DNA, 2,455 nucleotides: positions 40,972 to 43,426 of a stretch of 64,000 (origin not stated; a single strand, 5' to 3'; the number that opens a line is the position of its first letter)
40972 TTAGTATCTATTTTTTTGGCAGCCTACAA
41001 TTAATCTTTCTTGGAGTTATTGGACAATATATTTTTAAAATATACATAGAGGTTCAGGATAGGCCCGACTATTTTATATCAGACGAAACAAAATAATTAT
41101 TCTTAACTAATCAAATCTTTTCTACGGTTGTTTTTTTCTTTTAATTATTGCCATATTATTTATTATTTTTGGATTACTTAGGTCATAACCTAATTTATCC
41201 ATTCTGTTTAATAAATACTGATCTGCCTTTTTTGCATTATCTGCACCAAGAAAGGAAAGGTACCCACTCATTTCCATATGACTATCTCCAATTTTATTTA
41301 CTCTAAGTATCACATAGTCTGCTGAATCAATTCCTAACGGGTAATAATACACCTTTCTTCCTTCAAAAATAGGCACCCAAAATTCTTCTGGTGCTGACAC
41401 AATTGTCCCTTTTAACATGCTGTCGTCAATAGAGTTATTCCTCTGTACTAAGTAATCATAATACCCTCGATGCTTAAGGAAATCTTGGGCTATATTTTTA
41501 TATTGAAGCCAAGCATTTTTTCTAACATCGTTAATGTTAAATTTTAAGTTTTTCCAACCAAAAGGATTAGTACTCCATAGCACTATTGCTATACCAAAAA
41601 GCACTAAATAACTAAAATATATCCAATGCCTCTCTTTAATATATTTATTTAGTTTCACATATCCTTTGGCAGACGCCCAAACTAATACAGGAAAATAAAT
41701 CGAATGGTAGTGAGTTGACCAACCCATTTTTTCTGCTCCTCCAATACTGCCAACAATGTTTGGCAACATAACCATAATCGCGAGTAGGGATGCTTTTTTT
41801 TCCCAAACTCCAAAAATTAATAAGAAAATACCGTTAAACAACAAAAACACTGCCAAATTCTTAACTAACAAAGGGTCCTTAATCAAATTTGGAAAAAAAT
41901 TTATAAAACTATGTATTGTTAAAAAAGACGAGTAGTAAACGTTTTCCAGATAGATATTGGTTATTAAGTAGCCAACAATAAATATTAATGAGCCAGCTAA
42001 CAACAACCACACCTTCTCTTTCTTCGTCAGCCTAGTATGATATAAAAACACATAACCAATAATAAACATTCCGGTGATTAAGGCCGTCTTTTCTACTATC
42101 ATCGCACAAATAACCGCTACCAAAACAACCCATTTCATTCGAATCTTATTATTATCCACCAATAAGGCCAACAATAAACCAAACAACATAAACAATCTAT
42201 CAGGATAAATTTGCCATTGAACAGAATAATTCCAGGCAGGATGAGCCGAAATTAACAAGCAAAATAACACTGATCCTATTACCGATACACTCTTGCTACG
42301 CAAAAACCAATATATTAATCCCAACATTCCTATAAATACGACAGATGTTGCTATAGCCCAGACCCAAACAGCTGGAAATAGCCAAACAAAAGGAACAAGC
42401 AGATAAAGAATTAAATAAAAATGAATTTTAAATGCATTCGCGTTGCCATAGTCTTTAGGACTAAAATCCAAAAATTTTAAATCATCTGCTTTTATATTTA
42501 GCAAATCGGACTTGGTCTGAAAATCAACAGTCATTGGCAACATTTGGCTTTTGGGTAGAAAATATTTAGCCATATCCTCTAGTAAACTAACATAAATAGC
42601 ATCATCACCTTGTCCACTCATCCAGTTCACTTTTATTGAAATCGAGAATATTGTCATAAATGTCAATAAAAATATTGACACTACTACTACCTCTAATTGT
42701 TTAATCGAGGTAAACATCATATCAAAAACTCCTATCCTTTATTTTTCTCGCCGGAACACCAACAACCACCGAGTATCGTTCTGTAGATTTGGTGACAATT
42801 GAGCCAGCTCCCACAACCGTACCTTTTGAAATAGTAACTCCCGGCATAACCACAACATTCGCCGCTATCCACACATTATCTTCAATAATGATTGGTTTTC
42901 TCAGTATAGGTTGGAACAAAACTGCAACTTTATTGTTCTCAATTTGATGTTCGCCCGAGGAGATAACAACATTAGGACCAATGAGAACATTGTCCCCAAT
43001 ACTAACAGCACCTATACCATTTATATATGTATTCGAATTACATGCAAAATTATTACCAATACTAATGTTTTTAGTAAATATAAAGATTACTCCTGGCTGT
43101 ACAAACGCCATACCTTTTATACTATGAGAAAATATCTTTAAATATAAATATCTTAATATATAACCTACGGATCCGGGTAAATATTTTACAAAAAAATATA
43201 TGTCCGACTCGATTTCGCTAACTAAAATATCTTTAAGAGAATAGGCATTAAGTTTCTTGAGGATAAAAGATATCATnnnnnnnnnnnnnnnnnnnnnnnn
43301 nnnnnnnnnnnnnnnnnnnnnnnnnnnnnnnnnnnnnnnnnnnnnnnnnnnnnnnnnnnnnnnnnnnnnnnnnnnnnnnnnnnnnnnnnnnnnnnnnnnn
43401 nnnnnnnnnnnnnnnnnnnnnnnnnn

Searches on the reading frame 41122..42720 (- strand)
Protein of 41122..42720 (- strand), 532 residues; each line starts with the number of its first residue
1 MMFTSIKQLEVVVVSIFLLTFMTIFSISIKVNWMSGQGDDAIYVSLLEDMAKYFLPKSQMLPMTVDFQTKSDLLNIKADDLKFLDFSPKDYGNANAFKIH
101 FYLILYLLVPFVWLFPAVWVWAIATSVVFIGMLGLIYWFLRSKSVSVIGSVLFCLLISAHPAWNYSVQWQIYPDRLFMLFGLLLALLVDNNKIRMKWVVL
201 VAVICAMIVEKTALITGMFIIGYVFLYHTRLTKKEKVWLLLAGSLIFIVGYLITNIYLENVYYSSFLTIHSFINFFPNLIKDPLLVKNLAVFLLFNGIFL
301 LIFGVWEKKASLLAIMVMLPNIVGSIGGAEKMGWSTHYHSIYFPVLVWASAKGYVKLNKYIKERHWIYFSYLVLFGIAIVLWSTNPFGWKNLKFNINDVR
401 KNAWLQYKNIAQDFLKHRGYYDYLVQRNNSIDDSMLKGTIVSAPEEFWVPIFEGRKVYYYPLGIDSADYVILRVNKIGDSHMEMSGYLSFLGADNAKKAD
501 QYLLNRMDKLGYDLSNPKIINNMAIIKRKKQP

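Call 3: search_protein_families(library=pfam, proteins=[window:41122-42720:-], max_evalue=0.01)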
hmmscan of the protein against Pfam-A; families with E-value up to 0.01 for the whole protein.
window:41122-42720:- (532 aa): 1 family
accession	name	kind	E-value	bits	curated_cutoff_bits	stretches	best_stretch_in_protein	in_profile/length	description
PF09852.15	DUF2079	-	2.9e-07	30.4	28.2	1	93-387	38-339/459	Predicted membrane protein (DUF2079)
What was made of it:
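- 41122..42720 (-): DUF2079 polytopic membrane protein (532 aa), the presumed GT-C-type transferase that uses the polyprenyl-P-sugar. Pfam DUF2079 30.4 bits against a cutoff of 28.2 (call 3).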

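Call 4: search_protein_families(library=ncbifam, proteins=[window:41122-42720:-], max_evalue=0.01)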
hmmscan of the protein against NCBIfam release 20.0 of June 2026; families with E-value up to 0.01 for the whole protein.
window:41122-42720:- (532 aa): 0 families

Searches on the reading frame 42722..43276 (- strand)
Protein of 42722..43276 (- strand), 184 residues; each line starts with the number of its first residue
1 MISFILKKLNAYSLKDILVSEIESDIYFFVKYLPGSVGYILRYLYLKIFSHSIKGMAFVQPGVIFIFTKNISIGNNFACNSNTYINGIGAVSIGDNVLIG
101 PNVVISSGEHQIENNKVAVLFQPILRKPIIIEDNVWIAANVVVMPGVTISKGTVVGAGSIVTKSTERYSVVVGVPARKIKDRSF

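Call 3: search_protein_families(library=pfam, proteins=[window:42722-43276:-], max_evalue=0.01)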
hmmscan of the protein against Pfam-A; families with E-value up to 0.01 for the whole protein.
window:42722-43276:- (184 aa): 3 families
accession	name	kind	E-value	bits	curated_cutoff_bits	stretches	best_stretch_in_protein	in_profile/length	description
PF00132.30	Hexapep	-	1.1e-11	44.4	27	1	129-163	2-36/36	Bacterial transferase hexapeptide (six repeats)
PF14602.12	Hexapep_2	-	1.4e-08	34.7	27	1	128-163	1-34/34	Hexapeptide repeat of succinyl-transferase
PF25084.1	LbH_EIF2B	-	0.00066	20.1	54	1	68-158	19-102/105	EIF2B subunit epsilon LbH domain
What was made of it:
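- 42722..43276 (-): Left-handed beta-helix (hexapeptide) acetyltransferase, sugar O-acetyltransferase type (184 aa). Pfam Hexapep (call 3).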

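Call 4: search_protein_families(library=ncbifam, proteins=[window:42722-43276:-], max_evalue=0.01)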
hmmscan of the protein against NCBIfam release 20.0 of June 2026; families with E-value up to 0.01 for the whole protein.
window:42722-43276:- (184 aa): 42 families (the best 25 are shown)
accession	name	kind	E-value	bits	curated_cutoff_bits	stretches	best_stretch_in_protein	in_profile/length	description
NF007076.0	PRK09527.1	equivalog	1.3e-26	93.2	347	1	52-181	57-184/203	galactoside O-acetyltransferase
NF007797.0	PRK10502.1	subfamily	3.7e-26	91.9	192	1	37-182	39-179/183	WcaF family extracellular polysaccharide biosynthesis acetyltransferase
NF007240.0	PRK09677.1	equivalog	8.3e-22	77.6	243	1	66-182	60-184/192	putative lipopolysaccharide biosynthesis O-acetyl transferase WbbJ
NF007499.0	PRK10092.1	equivalog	6.8e-21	74.9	314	1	56-180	59-181/183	maltose O-acetyltransferase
TIGR04008.1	WcaF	equivalog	4e-18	65.9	326.3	1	37-182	38-178/180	colanic acid biosynthesis acetyltransferase WcaF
TIGR03532.1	DapD_Ac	equivalog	3.7e-17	62.7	231.75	1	57-181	87-213/231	2,3,4,5-tetrahydropyridine-2,6-dicarboxylate N-acetyltransferase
NF038307.1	EPS_acetyl_HpsU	equivalog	2.3e-15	56.6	305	1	41-180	42-176/178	hormogonium polysaccharide biosynthesis acetyltransferase HpsU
TIGR03570.1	NeuD_NnaD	subfamily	6.2e-14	52.1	160.8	1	66-177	95-202/202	NeuD/PglB/VioB family sugar acetyltransferase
TIGR03308.1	phn_thr-fam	hypoth_equivalog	9.6e-14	51.7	201.65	1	120-182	100-162/204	phosphonate metabolim protein, transferase hexapeptide repeat family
NF000311.1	Vat_ABCDEFH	equivalog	8.8e-13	48.3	300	1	128-182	110-164/201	Vat family streptogramin A O-acetyltransferase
NF000490.1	chloram_CatB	equivalog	1.6e-12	47.2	350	1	129-182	111-164/210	type B chloramphenicol O-acetyltransferase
NF058585.1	HptprglPActTf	PfamEq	4.5e-12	45.9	300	1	129-181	107-159/172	heptaprenylglyceryl phosphate O-acetyltransferase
NF041874.1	EPS_EpsC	equivalog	2.4e-11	43.6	150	1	126-182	112-167/168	serine O-acetyltransferase EpsC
NF008808.1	PRK11830.1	equivalog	2.8e-11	43.4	204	1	52-171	80-188/243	2,3,4,5-tetrahydropyridine-2,6-dicarboxylate N-succinyltransferase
NF033468.1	stregram_VatI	exception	9e-11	41.9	415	1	126-182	110-166/208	streptogramin A O-acetyltransferase Vat(I)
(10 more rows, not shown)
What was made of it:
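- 42722..43276 (-): The best NCBIfam hits are LacA, WcaF, WbbJ and Maa (call 4).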

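Call 42: search_solved_structures(query=window:42722-43276:-, max_evalue=0.00001)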
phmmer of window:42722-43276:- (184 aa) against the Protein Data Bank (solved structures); distinct sequences matched with E-value up to 0.00001: 40.
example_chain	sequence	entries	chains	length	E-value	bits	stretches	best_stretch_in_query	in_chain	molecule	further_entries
1kqa_A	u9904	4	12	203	6.8e-24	88.4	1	52-181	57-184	GALACTOSIDE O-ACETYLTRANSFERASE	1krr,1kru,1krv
3ftt_A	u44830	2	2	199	2.6e-19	73.4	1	68-180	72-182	Putative acetyltransferase SACOL2570 | Galactoside O-acetyltransferase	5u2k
3v4e_A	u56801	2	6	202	2.7e-19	73.4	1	68-180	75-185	Galactoside O-acetyltransferase | Putative acetyltransferase SACOL2570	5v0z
4egg_A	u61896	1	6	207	3.5e-19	73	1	67-180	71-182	Putative acetyltransferase SACOL2570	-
4dcl_A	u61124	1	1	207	4.3e-19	72.7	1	69-180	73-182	Putative acetyltransferase SACOL2570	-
3srt_A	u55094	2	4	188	8.2e-19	71.8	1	58-180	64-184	Maltose O-acetyltransferase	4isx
3ect_A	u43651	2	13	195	1.6e-18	70.9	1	45-180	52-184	Hexapeptide-repeat containing-acetyltransferase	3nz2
6ag8_C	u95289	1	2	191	1.1e-17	68.1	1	56-180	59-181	Maltose O-acetyltransferase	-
1ocx_A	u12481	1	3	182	1.1e-17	68.1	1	56-180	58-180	MALTOSE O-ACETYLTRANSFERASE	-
2ic7_A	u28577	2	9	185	2.3e-17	67.1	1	51-180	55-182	Maltose transacetylase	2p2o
3r8y_A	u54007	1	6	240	2.5e-17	67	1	54-181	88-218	2,3,4,5-tetrahydropyridine-2,6-dicarboxylate N-acetyltransferase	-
3hjj_A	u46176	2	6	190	1.7e-14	57.7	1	47-180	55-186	Maltose O-acetyltransferase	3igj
8iuf_G3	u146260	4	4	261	4.1e-13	53.3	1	49-178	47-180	NDUCA3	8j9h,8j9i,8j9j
8iuf_G2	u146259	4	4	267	4.2e-13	53.2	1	49-178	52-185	NDUCA2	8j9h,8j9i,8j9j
3fs8_A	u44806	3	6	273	4.2e-12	50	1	131-179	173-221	QdtC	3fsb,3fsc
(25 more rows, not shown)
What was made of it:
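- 42722..43276 (-): The best PDB hits are galactoside O-acetyltransferase 1kqa (E 7e-24) and maltose O-acetyltransferases (call 42).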
